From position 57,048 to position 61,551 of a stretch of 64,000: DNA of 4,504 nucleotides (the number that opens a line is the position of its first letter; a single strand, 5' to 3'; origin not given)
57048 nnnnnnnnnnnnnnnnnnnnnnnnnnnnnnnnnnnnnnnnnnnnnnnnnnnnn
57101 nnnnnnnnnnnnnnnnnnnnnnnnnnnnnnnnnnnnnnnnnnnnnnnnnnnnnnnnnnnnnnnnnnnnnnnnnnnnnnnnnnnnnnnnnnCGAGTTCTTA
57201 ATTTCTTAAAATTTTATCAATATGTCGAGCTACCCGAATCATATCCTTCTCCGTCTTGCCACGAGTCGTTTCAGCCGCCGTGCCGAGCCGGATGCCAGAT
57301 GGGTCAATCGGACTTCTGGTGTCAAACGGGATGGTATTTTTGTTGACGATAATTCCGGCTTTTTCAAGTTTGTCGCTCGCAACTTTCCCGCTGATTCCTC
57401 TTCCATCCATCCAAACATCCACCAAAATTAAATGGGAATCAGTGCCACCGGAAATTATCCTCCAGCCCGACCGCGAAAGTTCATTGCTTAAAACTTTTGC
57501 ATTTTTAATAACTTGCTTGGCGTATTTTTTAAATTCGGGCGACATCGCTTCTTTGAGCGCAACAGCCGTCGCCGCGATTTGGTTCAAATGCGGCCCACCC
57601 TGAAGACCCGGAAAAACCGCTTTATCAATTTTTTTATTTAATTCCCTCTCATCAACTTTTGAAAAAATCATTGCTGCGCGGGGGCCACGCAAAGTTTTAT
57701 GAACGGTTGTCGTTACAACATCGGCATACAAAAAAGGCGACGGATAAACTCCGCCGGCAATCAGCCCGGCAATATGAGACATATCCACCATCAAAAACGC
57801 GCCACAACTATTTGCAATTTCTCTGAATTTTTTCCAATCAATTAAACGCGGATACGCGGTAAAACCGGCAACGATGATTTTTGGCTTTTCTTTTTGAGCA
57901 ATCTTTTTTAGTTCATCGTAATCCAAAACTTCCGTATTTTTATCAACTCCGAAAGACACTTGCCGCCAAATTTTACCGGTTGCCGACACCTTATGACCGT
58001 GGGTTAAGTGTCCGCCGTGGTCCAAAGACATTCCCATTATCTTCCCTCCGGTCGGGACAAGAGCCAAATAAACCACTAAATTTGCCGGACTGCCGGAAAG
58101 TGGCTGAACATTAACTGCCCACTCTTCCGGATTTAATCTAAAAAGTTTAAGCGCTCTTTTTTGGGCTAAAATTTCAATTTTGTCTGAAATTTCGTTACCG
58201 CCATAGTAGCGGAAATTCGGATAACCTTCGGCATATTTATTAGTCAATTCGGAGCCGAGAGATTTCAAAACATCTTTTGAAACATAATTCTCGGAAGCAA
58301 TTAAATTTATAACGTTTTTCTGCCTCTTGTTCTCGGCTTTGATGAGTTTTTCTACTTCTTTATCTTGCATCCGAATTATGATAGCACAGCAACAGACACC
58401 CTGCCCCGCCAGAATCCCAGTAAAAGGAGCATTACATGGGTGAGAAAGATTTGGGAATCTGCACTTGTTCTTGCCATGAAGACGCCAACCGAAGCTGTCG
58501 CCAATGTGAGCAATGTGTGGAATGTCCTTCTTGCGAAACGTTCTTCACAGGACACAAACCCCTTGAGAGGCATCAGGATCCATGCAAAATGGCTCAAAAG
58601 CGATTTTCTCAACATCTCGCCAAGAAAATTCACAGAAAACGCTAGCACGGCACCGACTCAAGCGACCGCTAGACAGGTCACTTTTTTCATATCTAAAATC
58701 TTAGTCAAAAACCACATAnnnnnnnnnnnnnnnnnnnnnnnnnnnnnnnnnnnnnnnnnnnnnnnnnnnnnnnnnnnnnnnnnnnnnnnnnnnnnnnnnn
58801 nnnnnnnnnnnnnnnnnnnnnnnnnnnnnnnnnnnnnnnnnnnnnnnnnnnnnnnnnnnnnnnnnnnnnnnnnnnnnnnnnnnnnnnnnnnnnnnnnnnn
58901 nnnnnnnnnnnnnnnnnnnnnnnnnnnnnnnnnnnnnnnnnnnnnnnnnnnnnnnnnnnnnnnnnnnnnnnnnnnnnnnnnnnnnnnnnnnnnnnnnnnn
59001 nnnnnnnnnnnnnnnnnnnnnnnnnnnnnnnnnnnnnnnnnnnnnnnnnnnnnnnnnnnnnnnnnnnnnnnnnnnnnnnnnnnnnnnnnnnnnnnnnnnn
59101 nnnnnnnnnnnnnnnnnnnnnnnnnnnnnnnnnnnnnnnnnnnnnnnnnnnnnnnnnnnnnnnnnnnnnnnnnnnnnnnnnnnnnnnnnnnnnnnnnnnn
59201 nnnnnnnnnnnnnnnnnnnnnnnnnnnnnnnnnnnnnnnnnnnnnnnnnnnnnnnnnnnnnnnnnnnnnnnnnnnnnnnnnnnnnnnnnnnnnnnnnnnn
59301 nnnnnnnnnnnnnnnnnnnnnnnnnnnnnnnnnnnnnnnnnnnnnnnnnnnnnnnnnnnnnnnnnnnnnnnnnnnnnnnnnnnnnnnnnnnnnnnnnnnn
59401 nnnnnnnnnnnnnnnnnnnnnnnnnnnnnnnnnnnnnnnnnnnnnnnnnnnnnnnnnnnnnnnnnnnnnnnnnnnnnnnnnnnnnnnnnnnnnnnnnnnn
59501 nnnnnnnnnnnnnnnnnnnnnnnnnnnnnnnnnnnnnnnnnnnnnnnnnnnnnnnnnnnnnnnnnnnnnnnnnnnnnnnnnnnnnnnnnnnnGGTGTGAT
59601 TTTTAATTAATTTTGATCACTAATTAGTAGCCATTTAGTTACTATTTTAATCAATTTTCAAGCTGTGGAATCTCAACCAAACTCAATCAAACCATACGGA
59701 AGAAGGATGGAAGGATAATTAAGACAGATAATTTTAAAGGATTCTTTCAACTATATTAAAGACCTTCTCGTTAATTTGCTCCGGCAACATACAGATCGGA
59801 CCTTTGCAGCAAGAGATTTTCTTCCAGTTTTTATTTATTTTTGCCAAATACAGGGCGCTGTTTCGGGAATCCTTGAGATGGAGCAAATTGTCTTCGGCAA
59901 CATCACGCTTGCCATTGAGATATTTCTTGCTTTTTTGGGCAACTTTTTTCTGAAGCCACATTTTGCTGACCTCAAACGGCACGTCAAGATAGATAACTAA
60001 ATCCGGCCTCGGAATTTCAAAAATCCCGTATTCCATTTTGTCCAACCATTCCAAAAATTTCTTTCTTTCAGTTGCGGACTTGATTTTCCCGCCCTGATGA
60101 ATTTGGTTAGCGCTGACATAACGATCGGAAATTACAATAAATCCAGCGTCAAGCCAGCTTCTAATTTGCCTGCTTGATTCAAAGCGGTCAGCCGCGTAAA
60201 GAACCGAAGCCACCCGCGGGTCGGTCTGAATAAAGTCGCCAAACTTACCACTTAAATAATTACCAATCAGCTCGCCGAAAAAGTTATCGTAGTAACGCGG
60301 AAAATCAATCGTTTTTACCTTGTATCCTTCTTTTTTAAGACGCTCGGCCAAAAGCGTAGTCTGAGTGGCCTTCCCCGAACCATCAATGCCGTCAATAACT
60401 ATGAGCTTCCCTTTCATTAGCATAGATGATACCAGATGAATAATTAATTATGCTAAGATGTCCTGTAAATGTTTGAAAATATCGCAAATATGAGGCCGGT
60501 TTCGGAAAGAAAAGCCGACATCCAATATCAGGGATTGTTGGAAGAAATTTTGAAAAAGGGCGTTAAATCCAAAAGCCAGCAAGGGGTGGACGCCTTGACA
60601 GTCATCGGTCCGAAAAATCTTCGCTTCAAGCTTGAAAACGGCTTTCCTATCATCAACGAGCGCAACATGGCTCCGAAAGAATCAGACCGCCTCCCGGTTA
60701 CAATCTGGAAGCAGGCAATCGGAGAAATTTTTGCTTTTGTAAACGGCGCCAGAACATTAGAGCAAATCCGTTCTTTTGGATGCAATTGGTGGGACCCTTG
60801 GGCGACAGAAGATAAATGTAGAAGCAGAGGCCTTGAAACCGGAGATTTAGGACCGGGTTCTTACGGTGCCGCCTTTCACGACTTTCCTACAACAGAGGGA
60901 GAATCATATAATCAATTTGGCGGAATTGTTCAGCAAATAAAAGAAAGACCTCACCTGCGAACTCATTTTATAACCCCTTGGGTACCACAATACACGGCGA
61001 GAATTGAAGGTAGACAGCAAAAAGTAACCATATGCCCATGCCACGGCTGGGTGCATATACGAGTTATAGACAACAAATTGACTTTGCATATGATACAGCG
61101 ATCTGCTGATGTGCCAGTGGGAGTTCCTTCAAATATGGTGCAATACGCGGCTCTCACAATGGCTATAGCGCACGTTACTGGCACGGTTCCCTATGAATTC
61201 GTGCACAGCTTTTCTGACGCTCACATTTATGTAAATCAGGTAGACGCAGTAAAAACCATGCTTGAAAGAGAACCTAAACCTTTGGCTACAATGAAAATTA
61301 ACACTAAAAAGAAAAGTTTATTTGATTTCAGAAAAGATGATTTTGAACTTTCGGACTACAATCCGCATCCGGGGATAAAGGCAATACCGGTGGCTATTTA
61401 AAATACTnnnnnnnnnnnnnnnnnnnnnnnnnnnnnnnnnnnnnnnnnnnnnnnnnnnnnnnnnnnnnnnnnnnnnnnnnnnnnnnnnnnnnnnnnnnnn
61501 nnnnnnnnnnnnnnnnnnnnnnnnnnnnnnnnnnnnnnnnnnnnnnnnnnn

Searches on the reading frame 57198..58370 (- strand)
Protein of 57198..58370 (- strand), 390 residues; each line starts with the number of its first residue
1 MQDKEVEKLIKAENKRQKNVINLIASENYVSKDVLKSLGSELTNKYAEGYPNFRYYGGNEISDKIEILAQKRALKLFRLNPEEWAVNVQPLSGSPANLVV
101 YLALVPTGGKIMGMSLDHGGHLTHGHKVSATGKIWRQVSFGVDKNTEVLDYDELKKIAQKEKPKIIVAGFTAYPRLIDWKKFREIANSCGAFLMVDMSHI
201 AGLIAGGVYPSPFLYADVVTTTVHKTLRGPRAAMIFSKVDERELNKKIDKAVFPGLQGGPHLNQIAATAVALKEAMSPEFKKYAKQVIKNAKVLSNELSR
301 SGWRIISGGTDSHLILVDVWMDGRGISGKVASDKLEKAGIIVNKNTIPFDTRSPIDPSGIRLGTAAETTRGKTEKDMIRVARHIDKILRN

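Call 45: search_protein_families(library=pfam, proteins=[window:57198-58370:-], max_evalue=0.001)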
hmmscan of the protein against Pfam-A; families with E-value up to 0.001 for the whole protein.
window:57198-58370:- (390 aa): 2 families
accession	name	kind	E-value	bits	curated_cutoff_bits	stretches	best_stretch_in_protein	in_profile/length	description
PF00464.25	SHMT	-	1.5e-164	547.8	27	1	2-384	4-399/399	Serine hydroxymethyltransferase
PF00155.27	Aminotran_1_2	-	4.6e-06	26.5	19.7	1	84-366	65-347/361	Aminotransferase class I and II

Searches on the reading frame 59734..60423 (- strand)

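Call 45: search_protein_families(library=pfam, proteins=[window:59734-60423:-], max_evalue=0.001)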
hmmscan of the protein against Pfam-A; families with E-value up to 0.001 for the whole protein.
window:59734-60423:- (229 aa): 2 families
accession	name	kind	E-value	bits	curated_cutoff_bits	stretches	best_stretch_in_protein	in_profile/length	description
PF02223.23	Thymidylate_kin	-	6.8e-21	75.2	27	1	10-195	1-164/185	Thymidylate kinase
PF01712.25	dNK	-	1.1e-06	29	27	1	8-164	1-147/203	Deoxynucleoside kinase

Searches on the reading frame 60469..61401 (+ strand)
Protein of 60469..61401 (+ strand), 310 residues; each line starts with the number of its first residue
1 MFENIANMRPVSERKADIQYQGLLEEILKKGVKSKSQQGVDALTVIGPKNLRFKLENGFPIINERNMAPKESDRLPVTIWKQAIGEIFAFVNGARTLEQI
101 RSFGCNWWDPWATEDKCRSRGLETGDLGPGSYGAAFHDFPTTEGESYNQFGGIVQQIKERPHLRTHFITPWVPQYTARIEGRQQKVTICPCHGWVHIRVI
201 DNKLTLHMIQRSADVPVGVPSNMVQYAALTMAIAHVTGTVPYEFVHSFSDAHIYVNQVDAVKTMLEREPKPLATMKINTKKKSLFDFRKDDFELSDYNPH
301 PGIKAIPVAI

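Call 45: search_protein_families(library=pfam, proteins=[window:60469-61401:+], max_evalue=0.001)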
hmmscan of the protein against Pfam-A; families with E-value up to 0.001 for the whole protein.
window:60469-61401:+ (310 aa): 1 family
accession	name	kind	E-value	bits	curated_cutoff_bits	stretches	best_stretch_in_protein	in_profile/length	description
PF00303.24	Thymidylat_synt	-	1e-65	222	24.3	1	19-306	2-263/266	Thymidylate synthase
